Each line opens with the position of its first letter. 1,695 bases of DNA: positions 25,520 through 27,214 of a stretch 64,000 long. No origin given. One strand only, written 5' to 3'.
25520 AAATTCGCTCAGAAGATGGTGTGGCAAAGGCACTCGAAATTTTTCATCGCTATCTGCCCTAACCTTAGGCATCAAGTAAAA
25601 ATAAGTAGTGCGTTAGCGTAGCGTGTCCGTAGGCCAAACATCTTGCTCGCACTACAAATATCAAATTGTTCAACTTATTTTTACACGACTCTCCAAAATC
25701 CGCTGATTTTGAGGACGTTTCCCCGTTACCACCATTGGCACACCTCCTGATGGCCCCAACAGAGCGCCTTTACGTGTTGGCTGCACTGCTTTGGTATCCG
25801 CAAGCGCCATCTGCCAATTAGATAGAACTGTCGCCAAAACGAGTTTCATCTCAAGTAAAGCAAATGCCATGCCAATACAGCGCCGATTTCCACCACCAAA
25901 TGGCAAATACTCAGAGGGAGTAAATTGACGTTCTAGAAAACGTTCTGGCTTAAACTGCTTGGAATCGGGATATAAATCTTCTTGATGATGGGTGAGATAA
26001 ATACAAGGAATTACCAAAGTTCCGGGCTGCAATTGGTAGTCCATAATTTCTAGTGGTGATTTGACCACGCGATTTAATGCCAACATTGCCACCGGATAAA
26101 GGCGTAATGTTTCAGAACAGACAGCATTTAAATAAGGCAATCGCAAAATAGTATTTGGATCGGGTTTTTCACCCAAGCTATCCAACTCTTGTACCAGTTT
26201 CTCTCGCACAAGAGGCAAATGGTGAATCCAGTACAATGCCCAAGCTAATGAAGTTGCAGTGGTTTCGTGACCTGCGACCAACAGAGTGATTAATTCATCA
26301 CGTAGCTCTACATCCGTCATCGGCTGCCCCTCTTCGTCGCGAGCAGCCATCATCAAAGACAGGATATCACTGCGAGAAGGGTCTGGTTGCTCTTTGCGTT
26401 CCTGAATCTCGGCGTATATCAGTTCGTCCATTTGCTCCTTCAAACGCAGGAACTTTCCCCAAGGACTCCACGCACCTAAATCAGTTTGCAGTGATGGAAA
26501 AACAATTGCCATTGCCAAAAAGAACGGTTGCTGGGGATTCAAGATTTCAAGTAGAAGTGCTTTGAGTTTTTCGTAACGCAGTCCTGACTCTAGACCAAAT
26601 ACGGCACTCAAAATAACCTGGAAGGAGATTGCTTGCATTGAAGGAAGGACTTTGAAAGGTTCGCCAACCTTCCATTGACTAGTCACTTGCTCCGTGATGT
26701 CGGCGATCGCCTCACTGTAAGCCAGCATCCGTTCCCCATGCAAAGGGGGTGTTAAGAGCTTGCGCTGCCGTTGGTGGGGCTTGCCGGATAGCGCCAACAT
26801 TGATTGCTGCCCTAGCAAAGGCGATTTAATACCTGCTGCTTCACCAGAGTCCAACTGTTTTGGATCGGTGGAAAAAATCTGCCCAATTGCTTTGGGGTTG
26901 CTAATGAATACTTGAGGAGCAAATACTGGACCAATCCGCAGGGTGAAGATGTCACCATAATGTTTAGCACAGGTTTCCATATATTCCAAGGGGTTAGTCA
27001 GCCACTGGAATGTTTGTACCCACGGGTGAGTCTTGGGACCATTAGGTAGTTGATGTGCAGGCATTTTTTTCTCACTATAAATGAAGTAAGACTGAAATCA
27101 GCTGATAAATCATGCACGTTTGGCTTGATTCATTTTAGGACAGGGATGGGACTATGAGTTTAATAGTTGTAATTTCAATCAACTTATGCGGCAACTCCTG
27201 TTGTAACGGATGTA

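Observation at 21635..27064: GT1 - condensation-domain acyltransferase - GT1 - P450 tailoring islet without a scaffold synthase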

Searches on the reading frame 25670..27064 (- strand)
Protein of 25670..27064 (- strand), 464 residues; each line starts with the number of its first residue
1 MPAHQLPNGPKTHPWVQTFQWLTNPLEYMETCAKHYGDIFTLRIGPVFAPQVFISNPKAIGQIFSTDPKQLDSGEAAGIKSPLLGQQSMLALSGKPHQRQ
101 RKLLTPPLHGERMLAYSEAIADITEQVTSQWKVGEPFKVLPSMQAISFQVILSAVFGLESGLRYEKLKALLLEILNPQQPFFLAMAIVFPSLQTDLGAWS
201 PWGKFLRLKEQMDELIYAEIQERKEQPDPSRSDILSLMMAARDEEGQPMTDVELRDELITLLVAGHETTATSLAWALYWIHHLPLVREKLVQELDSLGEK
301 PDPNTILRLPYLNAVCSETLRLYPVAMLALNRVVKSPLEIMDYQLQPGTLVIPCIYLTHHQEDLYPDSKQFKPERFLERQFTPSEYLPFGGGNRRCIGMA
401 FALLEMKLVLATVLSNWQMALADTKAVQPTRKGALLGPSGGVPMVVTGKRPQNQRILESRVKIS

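Call 3: search_protein_families(library=pfam, proteins=[window:25670-27064:-])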
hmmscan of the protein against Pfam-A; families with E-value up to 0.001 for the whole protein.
window:25670-27064:- (464 aa): 1 family
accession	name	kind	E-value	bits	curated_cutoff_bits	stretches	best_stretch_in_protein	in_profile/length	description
PF00067.27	p450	-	4.7e-84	283.2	22.8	1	7-436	1-453/462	Cytochrome P450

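Call 4: search_protein_families(library=ncbifam, proteins=[window:25670-27064:-])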
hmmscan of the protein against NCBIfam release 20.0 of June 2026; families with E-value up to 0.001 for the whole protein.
window:25670-27064:- (464 aa): 8 families
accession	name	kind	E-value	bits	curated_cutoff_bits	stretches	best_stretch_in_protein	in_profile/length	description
NF050147.1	aminopyruv_ApyO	equivalog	9.9e-49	166.2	525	1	88-449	79-424/444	RiPP biosynthesis cytochrome P450 ApyO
NF045812.1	PentlenOxigase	equivalog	1.2e-47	162.8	800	1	17-429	15-421/444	pentalenene oxygenase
NF051859.1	AlbFlvMonOxTrpSyn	equivalog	9.6e-41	139.8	700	1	19-436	35-445/457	bifunctional albaflavenone monooxygenase/terpene synthase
TIGR04538.1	P450_cycloAA_1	subfamily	4.9e-16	58.6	500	1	207-417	172-366/395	cytochrome P450, cyclodipeptide synthase-associated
NF053744.1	FAProxCypCBc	equivalog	7e-14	51.2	600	1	222-413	201-380/416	CYP152 family fatty-acid peroxygenase CypC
NF041802.1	P450_SolI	exception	1.4e-08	33.7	850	1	218-416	220-394/424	solanimycin biosynthesis cytochrome P450 SolI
NF041177.1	Cyp119_Thmprot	equivalog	4.2e-08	32.4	680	1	231-413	184-336/368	cytochrome P450 Cyp119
NF045816.1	PentlenlactSyn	equivalog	1.6e-07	30.4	700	1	227-412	197-361/396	pentalenolactone synthase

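Call 21: search_solved_structures(query=window:25670-27064:-, max_evalue=1e-20)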
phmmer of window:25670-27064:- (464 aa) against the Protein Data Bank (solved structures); distinct sequences matched with E-value up to 1e-20: 218 (the best 60 are shown).
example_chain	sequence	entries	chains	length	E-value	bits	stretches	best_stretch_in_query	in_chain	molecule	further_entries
8gk3_A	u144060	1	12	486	1.9e-36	129.1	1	32-435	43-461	Cytochrome P450 3A7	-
7mk8_A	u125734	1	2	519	2.3e-36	128.8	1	32-435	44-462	Isoform 2 of Cytochrome P450 3A7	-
2ve3_A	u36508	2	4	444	3.6e-36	128.2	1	6-419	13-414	PUTATIVE CYTOCHROME P450 120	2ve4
6ma7_A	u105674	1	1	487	3.1e-35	125.1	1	94-444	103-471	Cytochrome P450 3A4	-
9yk4_A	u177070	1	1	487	7.5e-35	123.8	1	94-444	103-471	Cytochrome P450 3A4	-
5vcd_A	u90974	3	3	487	7.8e-35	123.8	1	96-444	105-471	Cytochrome P450 3A4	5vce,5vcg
4ny4_A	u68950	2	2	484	7.9e-35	123.8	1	94-444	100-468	Cytochrome P450 3A4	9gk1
1w0e_A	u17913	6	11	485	8e-35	123.7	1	94-444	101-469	CYTOCHROME P450 3A4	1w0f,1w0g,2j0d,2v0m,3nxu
1tqn_A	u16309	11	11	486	8e-35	123.7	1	94-444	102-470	cytochrome P450 3A4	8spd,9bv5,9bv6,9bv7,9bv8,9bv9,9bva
7lxl_A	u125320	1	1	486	8e-35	123.7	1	94-444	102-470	Cytochrome P450 3A4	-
3tjs_A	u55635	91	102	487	8.1e-35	123.7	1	94-444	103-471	Cytochrome P450 3A4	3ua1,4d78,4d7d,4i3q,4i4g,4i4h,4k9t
7kvk_A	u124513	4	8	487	1.4e-34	122.9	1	94-444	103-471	Cytochrome P450 3A4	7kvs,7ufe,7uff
4d6z_A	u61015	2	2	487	2.2e-34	122.3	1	94-444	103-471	CYTOCHROME P450 3A4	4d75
5veu_A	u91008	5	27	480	1.2e-33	119.9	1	129-420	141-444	Cytochrome P450 3A5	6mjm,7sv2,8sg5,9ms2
7lad_A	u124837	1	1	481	1.2e-33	119.9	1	129-420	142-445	Cytochrome P450 3A5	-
6mi0_A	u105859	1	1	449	2.4e-33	118.9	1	20-423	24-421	Cytochrome P450 51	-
7jj1_A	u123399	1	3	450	2.5e-33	118.8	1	20-423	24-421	Cytochrome P450 51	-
6mcw_A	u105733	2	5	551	4.6e-33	118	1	20-423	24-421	Cytochrome P450 51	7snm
7wzl_A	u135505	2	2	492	9e-32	113.7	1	13-422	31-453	Putative cytochrome P450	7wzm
6c93_A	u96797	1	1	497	2.4e-31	112.3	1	87-421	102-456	Cytochrome P450 4B1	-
7tef_A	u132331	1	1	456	7.3e-31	110.7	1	8-423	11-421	Cytochrome P450 51B1 Cyp51B1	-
8hkj_A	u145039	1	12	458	1.2e-30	110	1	33-419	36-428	Bifunctional cytochrome P450/NADPH--P450 reductase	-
5t6q_A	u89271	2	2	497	1.2e-30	110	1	87-421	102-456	Cytochrome P450 4B1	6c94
2w0a_A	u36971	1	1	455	6.3e-29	104.3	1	12-423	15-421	CYTOCHROME P450 51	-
1u13_A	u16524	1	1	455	9.1e-29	103.8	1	12-423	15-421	Cytochrome P450 51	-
1x8v_A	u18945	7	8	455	9.3e-29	103.8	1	12-423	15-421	Cytochrome P450 51 | STEROL 14ALPHA-DEMETHYLASE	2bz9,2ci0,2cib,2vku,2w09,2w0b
1e9x_A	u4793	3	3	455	1.3e-28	103.3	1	12-423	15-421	CYTOCHROME P450 51-LIKE RV0764C | CYTOCHROME P450 51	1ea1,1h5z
9wuc_A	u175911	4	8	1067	1.7e-28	102.9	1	31-432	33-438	bifunctional cytochrome P450/NADPH--P450 reductase | SoP450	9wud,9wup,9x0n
9wuk_A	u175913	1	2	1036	2e-28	102.7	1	31-419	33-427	bifunctional cytochrome P450/NADPH--P450 reductase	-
3dbg_A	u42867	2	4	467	2.2e-28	102.5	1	22-419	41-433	Putative cytochrome P450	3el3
4h24_A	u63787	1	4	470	2.6e-28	102.3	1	101-419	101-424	Cytochrome P450-BM3 variant P450BM3-Cis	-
3qi8_B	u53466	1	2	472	2.6e-28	102.3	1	96-418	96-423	Evolved Cytochrome P450 variant (22A3)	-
7y0r_A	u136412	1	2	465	2.8e-28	102.2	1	205-419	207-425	Bifunctional cytochrome P450/NADPH--P450 reductase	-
7wde_A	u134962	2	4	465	3.8e-28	101.8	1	209-419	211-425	Bifunctional cytochrome P450/NADPH--P450 reductase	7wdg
9l7s_A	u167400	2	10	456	3.8e-28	101.7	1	209-419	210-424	Bifunctional cytochrome P450/NADPH--P450 reductase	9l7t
3cbd_A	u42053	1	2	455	4e-28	101.7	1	205-419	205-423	Bifunctional P-450/NADPH-P450 reductase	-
6h1t_A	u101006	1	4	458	4.2e-28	101.6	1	209-419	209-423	Bifunctional cytochrome P450/NADPH--P450 reductase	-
4kf2_A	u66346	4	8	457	4.2e-28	101.6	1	209-419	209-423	Bifunctional P-450/NADPH-P450 reductase | Bifunctional cytochrome P450/NADPH--P450 reductase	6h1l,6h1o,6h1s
9wma_A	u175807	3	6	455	4.2e-28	101.6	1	211-419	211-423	Bifunctional cytochrome P450/NADPH--P450 reductase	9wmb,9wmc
7egn_A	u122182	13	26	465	4.3e-28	101.6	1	209-419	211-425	Bifunctional cytochrome P450/NADPH--P450 reductase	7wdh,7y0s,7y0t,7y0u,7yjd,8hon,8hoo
6hn8_A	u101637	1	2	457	4.3e-28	101.6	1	209-419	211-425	Bifunctional cytochrome P450/NADPH--P450 reductase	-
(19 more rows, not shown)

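Call 27: find_homologous_proteins(query=window:25670-27064:-, max_evalue=1e-50)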
Query window:25670-27064:- (464 aa): 7617 proteins with E <= 1e-50 among 8000 candidates; the best 120 are listed.
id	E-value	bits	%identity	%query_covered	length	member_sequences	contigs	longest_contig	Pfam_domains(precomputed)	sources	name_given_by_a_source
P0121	0.0e+0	1016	97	99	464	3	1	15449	PF00067.28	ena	-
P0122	1.2e-258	876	83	99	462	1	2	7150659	PF00067.28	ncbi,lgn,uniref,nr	ncbi:cytochrome P450 [Nostoc commune NIES-4072]|uniref:Cytochrome P450 n=1 Tax=Nostoc commune NIES-4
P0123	2.3e-257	872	82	99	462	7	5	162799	PF00067.28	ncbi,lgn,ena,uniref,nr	ncbi:MAG: cytochrome P450 [Nostoc sp.]|uniref:cytochrome P450 n=1 Tax=unclassified Nostoc TaxID=2593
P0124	8.9e-257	870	82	99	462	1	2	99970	PF00067.28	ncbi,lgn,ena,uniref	ncbi:MAG: cytochrome P450 [Nostoc sp.]|uniref:cytochrome P450 n=1 Tax=Nostoc sp. TaxID=1180 RepID=UP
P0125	2.2e-256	869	82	99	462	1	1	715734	PF00067.28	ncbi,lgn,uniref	ncbi:cytochrome P450 [Nostoc sp.]|uniref:cytochrome P450 n=1 Tax=Nostoc sp. TaxID=1180 RepID=UPI002F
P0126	5.0e-256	868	82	99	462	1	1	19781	PF00067.28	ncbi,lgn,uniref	ncbi:cytochrome P450 [Nostoc sp.]|uniref:cytochrome P450 n=1 Tax=Nostoc sp. TaxID=1180 RepID=UPI002F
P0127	5.9e-256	868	82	100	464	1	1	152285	PF00067.28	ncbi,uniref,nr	ncbi:cytochrome P450 [Nostoc sp. CHAB 5784]|uniref:cytochrome P450 n=1 Tax=Nostoc mirabile TaxID=290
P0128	7.6e-256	867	82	99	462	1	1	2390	PF00067.28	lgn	-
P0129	9.9e-256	867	82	99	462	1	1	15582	PF00067.28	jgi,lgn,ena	-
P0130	5.8e-255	864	82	99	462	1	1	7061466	PF00067.28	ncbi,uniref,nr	ncbi:cytochrome P450 [Nostoc sp. 'Lobaria pulmonaria (5183) cyanobiont']|uniref:cytochrome P450 n=1 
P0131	8.3e-255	864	82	99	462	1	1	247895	PF00067.28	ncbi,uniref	ncbi:cytochrome P450 [Nostoc sp.]|uniref:cytochrome P450 n=1 Tax=Nostoc sp. TaxID=1180 RepID=UPI002F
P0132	6.5e-254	861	82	99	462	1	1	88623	PF00067.28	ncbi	ncbi:cytochrome P450 [Nostoc sp.]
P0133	7.2e-254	861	81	99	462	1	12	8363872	PF00067.28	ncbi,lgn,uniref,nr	ncbi:Cytochrome P450 [Nostoc flagelliforme CCNUN1]|uniref:Cytochrome P450 n=1 Tax=Nostoc flagellifor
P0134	1.2e-253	860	81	99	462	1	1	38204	PF00067.28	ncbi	-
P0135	2.6e-253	859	81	99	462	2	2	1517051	PF00067.28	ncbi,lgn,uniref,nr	ncbi:cytochrome P450 [Scytonema hofmannii FACHB-248]|uniref:Cytochrome P450 n=1 Tax=Scytonema hofman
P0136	3.7e-253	858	82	98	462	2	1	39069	PF00067.28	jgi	jgi:cytochrome P450 family 110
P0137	3.4e-252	855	82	98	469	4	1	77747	PF00067.28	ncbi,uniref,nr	ncbi:cytochrome P450 [Nostoc commune]|uniref:cytochrome P450 n=1 Tax=Nostoc commune TaxID=1178 RepID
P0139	5.4e-252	855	81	99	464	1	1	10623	PF00067.28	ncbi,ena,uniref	ncbi:cytochrome P450 [uncultured Nostoc sp.]|uniref:cytochrome P450 n=1 Tax=uncultured Nostoc sp. Ta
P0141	2.2e-251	853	81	99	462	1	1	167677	PF00067.28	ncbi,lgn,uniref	ncbi:MAG: cytochrome P450 [Nostoc sp.]|uniref:cytochrome P450 n=1 Tax=Nostoc sp. TaxID=1180 RepID=UP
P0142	2.7e-251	852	80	99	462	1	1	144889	PF00067.28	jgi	jgi:cytochrome P450 family 110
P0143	4.6e-251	851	80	99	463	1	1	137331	PF00067.28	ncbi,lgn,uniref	ncbi:cytochrome P450 [Nostoc sp.]|uniref:cytochrome P450 n=1 Tax=Nostoc sp. TaxID=1180 RepID=UPI002F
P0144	6.0e-251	851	80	99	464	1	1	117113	PF00067.28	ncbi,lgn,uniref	ncbi:cytochrome P450 [Nostoc sp.]|uniref:cytochrome P450 n=1 Tax=Nostoc sp. TaxID=1180 RepID=UPI002F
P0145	9.2e-250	847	81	99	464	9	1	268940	PF00067.28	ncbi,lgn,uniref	ncbi:cytochrome P450 [Nostoc sp.]|uniref:cytochrome P450 n=1 Tax=Nostoc sp. TaxID=1180 RepID=UPI002F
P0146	1.0e-249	847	80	99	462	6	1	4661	PF00067.28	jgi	jgi:cytochrome P450 family 110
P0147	1.2e-249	847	80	99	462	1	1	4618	PF00067.28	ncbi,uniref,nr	ncbi:cytochrome P450 [Nostoc cf. edaphicum LEGE 07299]|uniref:Cytochrome P450 n=1 Tax=Nostoc cf. eda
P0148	2.3e-249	846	81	99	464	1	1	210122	PF00067.28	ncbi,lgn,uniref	ncbi:cytochrome P450 [Nostoc sp.]|uniref:cytochrome P450 n=1 Tax=Nostoc sp. TaxID=1180 RepID=UPI002F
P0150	5.7e-249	845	81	99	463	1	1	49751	PF00067.28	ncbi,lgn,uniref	ncbi:cytochrome P450 [Nostoc sp.]|uniref:cytochrome P450 n=1 Tax=Nostoc sp. TaxID=1180 RepID=UPI002F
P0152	7.9e-249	844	79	99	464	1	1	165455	PF00067.28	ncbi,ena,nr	ncbi:MAG: cytochrome P450 [Brasilonema octagenarum HA4186-MV1]|nr:cytochrome P450 [Brasilonema octag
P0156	6.3e-247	838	78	99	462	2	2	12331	PF00067.28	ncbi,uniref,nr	ncbi:cytochrome P450 [Nostoc sp. FACHB-152]|uniref:cytochrome P450 n=1 Tax=unclassified Nostoc TaxID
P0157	1.5e-246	837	78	99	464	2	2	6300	PF00067.28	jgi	jgi:cytochrome P450 family 110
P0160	1.2e-245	834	79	99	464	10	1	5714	PF00067.28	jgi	jgi:cytochrome P450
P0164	1.2e-243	827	78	99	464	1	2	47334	PF00067.28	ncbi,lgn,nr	ncbi:MAG: cytochrome P450 [Scytonema sp. RU_4_4]|nr:cytochrome P450 [Scytonema sp. RU_4_4] NJR74372.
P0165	1.4e-243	827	77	99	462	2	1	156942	PF00067.28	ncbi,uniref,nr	ncbi:cytochrome P450 [Anabaena sphaerica FACHB-251]|uniref:Cytochrome P450 n=1 Tax=Anabaena sphaeric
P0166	3.1e-243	826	77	98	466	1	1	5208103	PF00067.28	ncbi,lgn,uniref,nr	ncbi:cytochrome P450 [Fortiea contorta]|uniref:cytochrome P450 n=1 Tax=Fortiea contorta TaxID=189240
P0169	7.4e-243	824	77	99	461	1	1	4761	PF00067.28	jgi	jgi:cytochrome P450 family 110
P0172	2.3e-242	823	77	98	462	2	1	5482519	PF00067.28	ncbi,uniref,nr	ncbi:cytochrome P450 [Nodularia sp. NIES-3585]|uniref:cytochrome P450 n=1 Tax=Nodularia sp. NIES-358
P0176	4.4e-242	822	77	99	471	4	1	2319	PF00067.28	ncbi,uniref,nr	ncbi:cytochrome P450 [Nostoc sp. CHAB 5715]|uniref:cytochrome P450 n=1 Tax=Nostoc sp. CHAB 5715 TaxI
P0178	6.2e-242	821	77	99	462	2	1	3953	PF00067.28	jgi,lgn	jgi:cytochrome P450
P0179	6.7e-242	821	76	99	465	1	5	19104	PF00067.28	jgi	jgi:cytochrome P450 family 110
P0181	1.2e-241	820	78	99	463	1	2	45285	PF00067.28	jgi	jgi:cytochrome P450 family 110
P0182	3.0e-241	819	77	99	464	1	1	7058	PF00067.28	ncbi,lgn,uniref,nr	ncbi:MAG: cytochrome P450 [Nostoc sp. NOS(2021)]|uniref:cytochrome P450 n=1 Tax=Nostoc sp. NOS(2021)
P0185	9.0e-241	818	77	99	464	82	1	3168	PF00067.28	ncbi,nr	ncbi:MAG: cytochrome P450 [Nostoc sp. C3-bin3]|nr:cytochrome P450 [Nostoc sp. C3-bin3]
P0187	1.4e-240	817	76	100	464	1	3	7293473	PF00067.28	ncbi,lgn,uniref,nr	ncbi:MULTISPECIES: cytochrome P450 [unclassified Nostoc]|uniref:cytochrome P450 n=1 Tax=unclassified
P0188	1.5e-240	817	76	99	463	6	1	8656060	PF00067.28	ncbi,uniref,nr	ncbi:cytochrome P450 [Calothrix sp. NIES-2098]|uniref:cytochrome P450 n=1 Tax=Calothrix sp. NIES-209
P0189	1.8e-240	817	76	99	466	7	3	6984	PF00067.28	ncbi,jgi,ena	jgi:cytochrome P450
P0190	1.9e-240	817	77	98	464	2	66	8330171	PF00067.28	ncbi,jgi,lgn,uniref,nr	ncbi:cytochrome P450 [Nostoc punctiforme]|jgi:cytochrome P450|uniref:Cytochrome P450 n=1 Tax=Nostoc 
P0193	2.4e-240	816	77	99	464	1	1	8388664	PF00067.28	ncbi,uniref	ncbi:cytochrome P450 [Nostoc sp. UHCC 0302]|uniref:cytochrome P450 n=1 Tax=Nostoc sp. UHCC 0302 TaxI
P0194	2.4e-240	816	77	99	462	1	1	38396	PF00067.28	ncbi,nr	ncbi:MAG: cytochrome P450 [Nodularia sp. (in: Bacteria)]|nr:MAG: cytochrome P450 [Nodularia sp. (in:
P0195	3.8e-240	815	77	99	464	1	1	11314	PF00067.28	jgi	jgi:cytochrome P450 family 110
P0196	4.6e-240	815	77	98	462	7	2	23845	PF00067.28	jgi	jgi:cytochrome P450 family 110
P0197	6.9e-240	815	77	99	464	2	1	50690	PF00067.28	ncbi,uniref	ncbi:cytochrome P450 [Nostoc sp.]|uniref:cytochrome P450 n=1 Tax=Nostoc sp. TaxID=1180 RepID=UPI002F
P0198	7.4e-240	815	78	97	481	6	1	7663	PF00067.28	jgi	jgi:cytochrome P450 family 110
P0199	9.3e-240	814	77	98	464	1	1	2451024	PF00067.28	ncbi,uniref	ncbi:cytochrome P450 [Nostoc punctiforme UO1]|uniref:cytochrome P450 n=1 Tax=Nostoc punctiforme TaxI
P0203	1.9e-239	813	77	99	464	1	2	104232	PF00067.28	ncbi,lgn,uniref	ncbi:MAG: cytochrome P450 [Nostoc sp.]|uniref:cytochrome P450 n=1 Tax=Nostoc sp. TaxID=1180 RepID=UP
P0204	2.1e-239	813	76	99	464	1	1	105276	PF00067.28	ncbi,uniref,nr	ncbi:cytochrome P450 [Fortiea sp. LEGE XX443]|uniref:cytochrome P450 n=1 Tax=Fortiea sp. LEGE XX443 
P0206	5.1e-239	812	77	99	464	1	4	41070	PF00067.28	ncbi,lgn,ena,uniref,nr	ncbi:MAG: cytochrome P450 [Nostoc sp.]|uniref:cytochrome P450 n=1 Tax=unclassified Nostoc TaxID=2593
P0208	6.5e-239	811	75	99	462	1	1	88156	PF00067.28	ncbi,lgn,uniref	ncbi:MAG: cytochrome P450 [Nostoc sp.]|uniref:cytochrome P450 n=1 Tax=Nostoc sp. TaxID=1180 RepID=UP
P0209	8.9e-239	811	76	99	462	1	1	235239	PF00067.28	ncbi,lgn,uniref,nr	ncbi:MAG: cytochrome P450 [Nostoc sp. DedQUE04]|uniref:cytochrome P450 n=1 Tax=Nostoc sp. DedQUE04 T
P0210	1.2e-238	811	76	99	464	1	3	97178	PF00067.28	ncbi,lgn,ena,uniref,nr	ncbi:MAG: cytochrome P450 [Nostoc sp. NMS1]|uniref:cytochrome P450 n=1 Tax=unclassified Nostoc TaxID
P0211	1.8e-238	810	76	99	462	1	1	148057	PF00067.28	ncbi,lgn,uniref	ncbi:MAG: cytochrome P450 [Nostoc sp.]|uniref:cytochrome P450 n=1 Tax=Nostoc sp. TaxID=1180 RepID=UP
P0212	2.2e-238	810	78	99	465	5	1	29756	PF00067.28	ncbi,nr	ncbi:MAG: cytochrome P450 [Brasilonema angustatum HA4187-MV1]|nr:cytochrome P450 [Brasilonema angust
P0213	2.3e-238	810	76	99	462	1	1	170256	PF00067.28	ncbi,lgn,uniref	ncbi:cytochrome P450 [Nostoc sp.]|uniref:cytochrome P450 n=1 Tax=Nostoc sp. TaxID=1180 RepID=UPI002F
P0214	3.1e-238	809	77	99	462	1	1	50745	PF00067.28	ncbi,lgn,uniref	ncbi:MAG: cytochrome P450 [Nostoc sp.]|uniref:cytochrome P450 n=1 Tax=Nostoc sp. TaxID=1180 RepID=UP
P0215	3.1e-238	809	76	99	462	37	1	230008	PF00067.28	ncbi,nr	ncbi:cytochrome P450 [Nostoc muscorum FACHB-395]|nr:cytochrome P450 [Desmonostoc muscorum FACHB-395]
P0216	4.0e-238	809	76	99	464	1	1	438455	PF00067.28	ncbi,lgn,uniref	ncbi:cytochrome P450 [Nostoc sp.]|uniref:cytochrome P450 n=1 Tax=Nostoc sp. TaxID=1180 RepID=UPI002F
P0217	5.0e-238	809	76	99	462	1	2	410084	PF00067.28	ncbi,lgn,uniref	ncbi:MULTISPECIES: cytochrome P450 [unclassified Anabaena]|uniref:cytochrome P450 n=1 Tax=unclassifi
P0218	5.2e-238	808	76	99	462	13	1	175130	PF00067.28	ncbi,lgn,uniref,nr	ncbi:cytochrome P450 [Nostoc sp. DedQUE07]|uniref:cytochrome P450 n=1 Tax=Nostoc sp. DedQUE07 TaxID=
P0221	7.8e-238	808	76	99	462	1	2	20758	PF00067.28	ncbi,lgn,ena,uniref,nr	ncbi:cytochrome P450 [Nostoc sp. LPT]|uniref:cytochrome P450 n=1 Tax=Nostoc sp. LPT TaxID=2815387 Re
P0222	9.1e-238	808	75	99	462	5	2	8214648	PF00067.28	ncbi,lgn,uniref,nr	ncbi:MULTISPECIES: cytochrome P450 [unclassified Nostoc]|uniref:cytochrome P450 n=1 Tax=unclassified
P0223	9.8e-238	808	77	99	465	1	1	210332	PF00067.28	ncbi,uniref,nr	ncbi:cytochrome P450 [Chlorogloeopsis sp. ULAP01]|uniref:cytochrome P450 n=1 Tax=Chlorogloeopsis sp.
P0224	9.9e-238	808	76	100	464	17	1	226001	PF00067.28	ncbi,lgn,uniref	ncbi:MAG: cytochrome P450 [Nostoc sp.]|uniref:cytochrome P450 n=1 Tax=Nostoc sp. TaxID=1180 RepID=UP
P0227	2.2e-237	806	77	99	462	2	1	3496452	PF00067.28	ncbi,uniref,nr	ncbi:cytochrome P450 [Nostoc sp. KVJ3]|uniref:cytochrome P450 n=1 Tax=Nostoc sp. KVJ3 TaxID=457945 R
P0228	2.5e-237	806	77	99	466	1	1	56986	PF00067.28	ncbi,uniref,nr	ncbi:cytochrome P450 [Iningainema tapete]|uniref:Cytochrome P450 n=1 Tax=Iningainema tapete BLCC-T55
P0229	3.9e-237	806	76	99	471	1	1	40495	PF00067.28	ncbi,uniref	ncbi:cytochrome P450 [Nostoc sp.]|uniref:cytochrome P450 n=1 Tax=Nostoc sp. TaxID=1180 RepID=UPI0035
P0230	4.0e-237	806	75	99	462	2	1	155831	PF00067.28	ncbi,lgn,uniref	ncbi:MAG: cytochrome P450 [Nostoc sp.]|uniref:cytochrome P450 n=1 Tax=Nostoc sp. TaxID=1180 RepID=UP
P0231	4.0e-237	806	76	99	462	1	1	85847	PF00067.28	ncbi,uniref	ncbi:cytochrome P450 [Nostoc sp.]|uniref:cytochrome P450 n=1 Tax=Nostoc sp. TaxID=1180 RepID=UPI002F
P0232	4.2e-237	805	76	99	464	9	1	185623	PF00067.28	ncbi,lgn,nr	ncbi:MAG: cytochrome P450 [Oscillatoria princeps RMCB-10]|nr:cytochrome P450 [Oscillatoria princeps 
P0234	1.8e-236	803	75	99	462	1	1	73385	PF00067.28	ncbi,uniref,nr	ncbi:cytochrome P450 [Nostoc sp. NMS4]|uniref:cytochrome P450 n=1 Tax=Nostoc sp. NMS4 TaxID=2815390 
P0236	2.6e-236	803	77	100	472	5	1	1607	PF00067.28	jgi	jgi:cytochrome P450 family 110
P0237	3.7e-236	802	74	99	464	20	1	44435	PF00067.28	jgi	jgi:cytochrome P450 family 110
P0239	6.0e-236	802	76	99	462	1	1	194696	PF00067.28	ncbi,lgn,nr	ncbi:MAG: cytochrome P450 [Nostoc sp. LLA-1]|nr:cytochrome P450 [Cyanocohniella sp. LLY]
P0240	1.1e-235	801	76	99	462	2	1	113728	PF00067.28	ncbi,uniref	ncbi:cytochrome P450 [Tolypothrix sp. VBCCA 56010]|uniref:cytochrome P450 n=1 Tax=Tolypothrix sp. VB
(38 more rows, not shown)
